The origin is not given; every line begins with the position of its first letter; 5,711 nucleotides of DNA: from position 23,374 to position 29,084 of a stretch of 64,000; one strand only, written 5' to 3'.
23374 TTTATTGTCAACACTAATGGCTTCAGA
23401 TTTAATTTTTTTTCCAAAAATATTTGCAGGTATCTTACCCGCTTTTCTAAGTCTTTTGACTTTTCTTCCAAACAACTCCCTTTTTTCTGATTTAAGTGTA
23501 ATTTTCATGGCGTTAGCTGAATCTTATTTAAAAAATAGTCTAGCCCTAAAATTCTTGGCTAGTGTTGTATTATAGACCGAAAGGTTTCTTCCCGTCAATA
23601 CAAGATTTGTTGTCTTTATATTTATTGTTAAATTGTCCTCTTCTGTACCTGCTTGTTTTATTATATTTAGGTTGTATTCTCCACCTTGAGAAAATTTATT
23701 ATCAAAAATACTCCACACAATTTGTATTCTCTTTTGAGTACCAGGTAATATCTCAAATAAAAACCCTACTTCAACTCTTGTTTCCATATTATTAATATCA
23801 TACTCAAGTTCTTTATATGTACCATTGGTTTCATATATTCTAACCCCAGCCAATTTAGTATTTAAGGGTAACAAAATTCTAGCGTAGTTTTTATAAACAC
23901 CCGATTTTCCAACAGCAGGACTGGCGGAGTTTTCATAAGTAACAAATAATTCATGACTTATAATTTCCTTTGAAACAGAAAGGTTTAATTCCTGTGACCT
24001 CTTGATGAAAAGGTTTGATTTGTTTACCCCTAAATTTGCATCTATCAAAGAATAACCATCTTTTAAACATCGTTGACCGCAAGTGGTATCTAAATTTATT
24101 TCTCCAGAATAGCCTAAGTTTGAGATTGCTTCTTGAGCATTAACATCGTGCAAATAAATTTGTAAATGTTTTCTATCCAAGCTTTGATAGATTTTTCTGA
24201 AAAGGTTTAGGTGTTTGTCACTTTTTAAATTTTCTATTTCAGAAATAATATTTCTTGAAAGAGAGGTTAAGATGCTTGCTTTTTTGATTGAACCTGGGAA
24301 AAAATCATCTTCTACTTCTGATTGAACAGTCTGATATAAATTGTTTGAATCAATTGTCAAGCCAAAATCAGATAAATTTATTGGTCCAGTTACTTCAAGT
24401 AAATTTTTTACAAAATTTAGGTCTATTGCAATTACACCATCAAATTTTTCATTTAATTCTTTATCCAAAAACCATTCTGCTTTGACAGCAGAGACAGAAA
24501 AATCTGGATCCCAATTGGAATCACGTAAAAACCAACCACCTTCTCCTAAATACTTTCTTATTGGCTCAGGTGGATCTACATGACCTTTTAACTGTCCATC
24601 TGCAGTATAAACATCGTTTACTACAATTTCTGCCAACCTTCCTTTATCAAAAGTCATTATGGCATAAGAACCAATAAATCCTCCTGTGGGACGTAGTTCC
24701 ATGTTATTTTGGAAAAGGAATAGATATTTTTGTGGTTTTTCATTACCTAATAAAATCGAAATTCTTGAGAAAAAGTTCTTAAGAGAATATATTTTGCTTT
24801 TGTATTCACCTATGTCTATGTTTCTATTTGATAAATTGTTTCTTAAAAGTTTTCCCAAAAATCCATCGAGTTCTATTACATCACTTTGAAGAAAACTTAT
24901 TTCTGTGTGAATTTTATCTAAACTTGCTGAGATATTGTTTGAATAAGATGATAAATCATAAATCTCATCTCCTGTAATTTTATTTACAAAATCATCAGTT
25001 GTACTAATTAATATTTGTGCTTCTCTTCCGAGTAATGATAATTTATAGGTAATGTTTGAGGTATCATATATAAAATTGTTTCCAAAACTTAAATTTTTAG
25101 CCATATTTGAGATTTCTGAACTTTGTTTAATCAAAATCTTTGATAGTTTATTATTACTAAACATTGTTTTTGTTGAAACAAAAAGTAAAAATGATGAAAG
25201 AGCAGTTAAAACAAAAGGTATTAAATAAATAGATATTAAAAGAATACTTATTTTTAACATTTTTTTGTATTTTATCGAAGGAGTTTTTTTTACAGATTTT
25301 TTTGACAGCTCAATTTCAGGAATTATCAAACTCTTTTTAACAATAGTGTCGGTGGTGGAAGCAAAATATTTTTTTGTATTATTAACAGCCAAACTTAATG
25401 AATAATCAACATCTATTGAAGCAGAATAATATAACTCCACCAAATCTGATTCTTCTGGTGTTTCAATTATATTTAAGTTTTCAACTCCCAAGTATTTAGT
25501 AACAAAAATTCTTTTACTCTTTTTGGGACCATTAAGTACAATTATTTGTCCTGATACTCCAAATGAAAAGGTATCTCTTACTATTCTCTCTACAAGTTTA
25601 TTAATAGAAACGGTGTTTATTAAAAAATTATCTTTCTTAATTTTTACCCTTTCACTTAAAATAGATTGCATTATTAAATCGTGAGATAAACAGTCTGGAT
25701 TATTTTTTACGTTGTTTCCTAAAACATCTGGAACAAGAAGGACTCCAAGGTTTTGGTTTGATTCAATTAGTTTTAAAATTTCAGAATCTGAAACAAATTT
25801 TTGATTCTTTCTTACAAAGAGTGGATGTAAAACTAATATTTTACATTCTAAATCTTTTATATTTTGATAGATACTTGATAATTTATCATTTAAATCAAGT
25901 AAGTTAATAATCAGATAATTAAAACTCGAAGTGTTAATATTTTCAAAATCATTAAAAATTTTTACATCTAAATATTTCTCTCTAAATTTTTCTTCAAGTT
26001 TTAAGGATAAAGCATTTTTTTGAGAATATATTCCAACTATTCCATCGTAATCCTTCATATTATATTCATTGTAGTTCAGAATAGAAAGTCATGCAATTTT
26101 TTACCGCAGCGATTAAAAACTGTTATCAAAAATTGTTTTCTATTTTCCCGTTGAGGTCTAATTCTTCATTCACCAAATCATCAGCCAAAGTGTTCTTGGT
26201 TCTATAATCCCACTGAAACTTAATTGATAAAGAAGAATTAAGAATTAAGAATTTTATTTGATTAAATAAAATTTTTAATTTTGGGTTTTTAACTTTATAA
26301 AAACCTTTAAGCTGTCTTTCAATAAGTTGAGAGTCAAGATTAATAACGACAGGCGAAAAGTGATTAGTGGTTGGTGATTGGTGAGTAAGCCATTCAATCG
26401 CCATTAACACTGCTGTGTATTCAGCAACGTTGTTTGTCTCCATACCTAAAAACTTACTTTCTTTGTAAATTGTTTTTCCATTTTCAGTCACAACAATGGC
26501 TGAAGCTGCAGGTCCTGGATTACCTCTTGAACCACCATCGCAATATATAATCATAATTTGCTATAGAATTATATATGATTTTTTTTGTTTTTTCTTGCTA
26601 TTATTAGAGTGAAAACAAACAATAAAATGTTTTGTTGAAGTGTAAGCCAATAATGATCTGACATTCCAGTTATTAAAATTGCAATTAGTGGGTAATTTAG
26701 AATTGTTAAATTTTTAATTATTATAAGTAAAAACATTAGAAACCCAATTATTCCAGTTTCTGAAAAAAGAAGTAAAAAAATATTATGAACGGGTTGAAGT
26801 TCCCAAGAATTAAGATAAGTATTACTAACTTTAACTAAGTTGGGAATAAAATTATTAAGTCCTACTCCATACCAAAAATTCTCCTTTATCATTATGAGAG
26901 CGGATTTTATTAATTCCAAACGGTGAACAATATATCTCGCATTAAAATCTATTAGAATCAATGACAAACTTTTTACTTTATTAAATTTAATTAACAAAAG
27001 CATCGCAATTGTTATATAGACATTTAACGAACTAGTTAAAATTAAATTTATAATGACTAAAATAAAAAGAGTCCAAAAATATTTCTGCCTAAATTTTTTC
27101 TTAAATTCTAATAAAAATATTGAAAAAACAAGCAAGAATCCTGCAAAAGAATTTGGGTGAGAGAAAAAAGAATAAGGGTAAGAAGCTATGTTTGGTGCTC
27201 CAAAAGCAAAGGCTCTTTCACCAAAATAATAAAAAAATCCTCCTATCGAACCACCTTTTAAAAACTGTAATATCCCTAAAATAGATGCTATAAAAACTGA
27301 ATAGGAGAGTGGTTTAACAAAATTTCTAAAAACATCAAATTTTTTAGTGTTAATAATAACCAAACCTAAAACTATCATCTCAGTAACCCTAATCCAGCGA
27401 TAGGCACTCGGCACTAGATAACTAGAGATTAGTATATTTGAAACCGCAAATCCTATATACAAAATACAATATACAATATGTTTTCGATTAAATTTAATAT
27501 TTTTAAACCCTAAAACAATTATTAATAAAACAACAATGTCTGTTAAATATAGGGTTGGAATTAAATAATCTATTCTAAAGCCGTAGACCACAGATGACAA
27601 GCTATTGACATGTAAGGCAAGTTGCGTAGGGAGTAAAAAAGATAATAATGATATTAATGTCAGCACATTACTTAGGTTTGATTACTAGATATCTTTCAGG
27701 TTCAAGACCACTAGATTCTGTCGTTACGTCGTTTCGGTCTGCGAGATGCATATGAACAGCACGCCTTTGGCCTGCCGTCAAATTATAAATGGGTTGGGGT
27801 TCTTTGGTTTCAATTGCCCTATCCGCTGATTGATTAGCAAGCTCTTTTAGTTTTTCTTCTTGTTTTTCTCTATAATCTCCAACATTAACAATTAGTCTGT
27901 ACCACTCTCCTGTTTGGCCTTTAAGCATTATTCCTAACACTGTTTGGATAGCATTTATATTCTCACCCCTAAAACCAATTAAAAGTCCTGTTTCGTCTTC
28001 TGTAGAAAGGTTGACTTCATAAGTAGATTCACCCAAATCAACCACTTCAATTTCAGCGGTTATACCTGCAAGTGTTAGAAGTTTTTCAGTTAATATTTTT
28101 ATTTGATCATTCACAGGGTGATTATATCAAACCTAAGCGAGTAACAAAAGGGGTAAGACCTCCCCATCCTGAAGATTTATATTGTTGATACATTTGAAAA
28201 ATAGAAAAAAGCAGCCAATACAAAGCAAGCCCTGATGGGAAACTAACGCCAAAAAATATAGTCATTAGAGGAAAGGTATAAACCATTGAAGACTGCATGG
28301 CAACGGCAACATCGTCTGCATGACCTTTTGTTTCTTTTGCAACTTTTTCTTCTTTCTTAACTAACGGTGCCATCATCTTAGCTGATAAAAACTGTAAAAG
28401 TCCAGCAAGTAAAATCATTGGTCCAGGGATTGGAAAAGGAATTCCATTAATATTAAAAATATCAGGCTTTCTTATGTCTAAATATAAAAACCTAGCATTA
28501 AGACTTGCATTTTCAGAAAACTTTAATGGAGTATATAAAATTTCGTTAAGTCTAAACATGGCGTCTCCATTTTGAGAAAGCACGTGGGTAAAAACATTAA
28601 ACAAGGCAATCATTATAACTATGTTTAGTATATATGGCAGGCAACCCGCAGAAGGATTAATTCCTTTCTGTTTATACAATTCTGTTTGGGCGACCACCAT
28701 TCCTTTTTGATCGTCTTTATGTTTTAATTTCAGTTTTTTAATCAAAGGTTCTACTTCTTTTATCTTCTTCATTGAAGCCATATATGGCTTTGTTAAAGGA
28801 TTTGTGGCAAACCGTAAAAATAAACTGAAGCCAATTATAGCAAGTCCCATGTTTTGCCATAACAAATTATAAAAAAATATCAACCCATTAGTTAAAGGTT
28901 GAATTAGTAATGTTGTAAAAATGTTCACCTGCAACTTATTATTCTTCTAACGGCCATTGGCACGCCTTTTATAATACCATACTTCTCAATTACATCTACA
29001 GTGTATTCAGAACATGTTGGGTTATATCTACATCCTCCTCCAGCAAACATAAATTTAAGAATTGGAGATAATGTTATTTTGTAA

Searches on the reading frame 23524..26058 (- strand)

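Call 61: search_protein_families(library=pfam, proteins=[window:23524-26058:-], max_evalue=0.001)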
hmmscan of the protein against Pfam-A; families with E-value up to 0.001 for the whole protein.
window:23524-26058:- (844 aa): 1 family
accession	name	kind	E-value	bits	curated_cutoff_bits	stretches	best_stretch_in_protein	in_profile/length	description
PF13196.11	DUF4012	-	1.8e-29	103.5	28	1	441-582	2-143/144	Protein of unknown function (DUF4012)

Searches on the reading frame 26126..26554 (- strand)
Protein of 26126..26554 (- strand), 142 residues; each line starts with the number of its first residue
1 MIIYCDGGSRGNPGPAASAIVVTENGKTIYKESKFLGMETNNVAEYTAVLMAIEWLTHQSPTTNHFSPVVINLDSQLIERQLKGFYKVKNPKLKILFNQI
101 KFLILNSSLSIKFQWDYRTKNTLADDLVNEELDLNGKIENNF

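Call 61: search_protein_families(library=pfam, proteins=[window:26126-26554:-], max_evalue=0.001)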
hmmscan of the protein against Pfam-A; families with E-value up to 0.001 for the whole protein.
window:26126-26554:- (142 aa): 2 families
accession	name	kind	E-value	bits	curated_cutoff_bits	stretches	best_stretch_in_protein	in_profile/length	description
PF13456.12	RVT_3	-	2.1e-13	50.7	21.6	1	5-130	2-122/123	Reverse transcriptase-like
PF00075.30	RNase_H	-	2e-10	41.5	25.8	1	1-82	4-75/141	RNase H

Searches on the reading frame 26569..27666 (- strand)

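Call 61: search_protein_families(library=pfam, proteins=[window:26569-27666:-], max_evalue=0.001)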
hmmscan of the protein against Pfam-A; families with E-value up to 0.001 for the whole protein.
window:26569-27666:- (365 aa): 1 family
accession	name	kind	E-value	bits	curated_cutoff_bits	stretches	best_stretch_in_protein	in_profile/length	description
PF04932.20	Wzy_C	-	1.8e-13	51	31.7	1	173-313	18-149/149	O-Antigen ligase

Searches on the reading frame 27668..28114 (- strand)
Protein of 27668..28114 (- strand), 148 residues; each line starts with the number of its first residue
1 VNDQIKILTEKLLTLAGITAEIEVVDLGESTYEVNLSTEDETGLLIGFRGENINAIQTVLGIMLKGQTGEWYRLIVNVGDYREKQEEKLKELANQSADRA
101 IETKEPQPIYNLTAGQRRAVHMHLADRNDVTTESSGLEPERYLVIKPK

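Call 61: search_protein_families(library=pfam, proteins=[window:27668-28114:-], max_evalue=0.001)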
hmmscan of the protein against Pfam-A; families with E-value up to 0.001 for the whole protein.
window:27668-28114:- (148 aa): 2 families
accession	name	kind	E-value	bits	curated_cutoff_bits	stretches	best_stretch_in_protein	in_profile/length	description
PF01424.28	R3H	-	1.6e-10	41.3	26.8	1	87-147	1-60/60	R3H domain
PF13083.13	KH_KhpA-B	-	2.6e-08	34.1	32.1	1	5-74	4-71/73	KhpA/KhpB, KH domain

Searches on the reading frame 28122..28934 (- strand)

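Call 61: search_protein_families(library=pfam, proteins=[window:28122-28934:-], max_evalue=0.001)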
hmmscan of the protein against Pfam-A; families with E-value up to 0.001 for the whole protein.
window:28122-28934:- (270 aa): 1 family
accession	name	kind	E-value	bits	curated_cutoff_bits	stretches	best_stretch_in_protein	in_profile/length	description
PF02096.25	60KD_IMP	-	1.4e-39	136.2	35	1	29-252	1-159/163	60Kd inner membrane protein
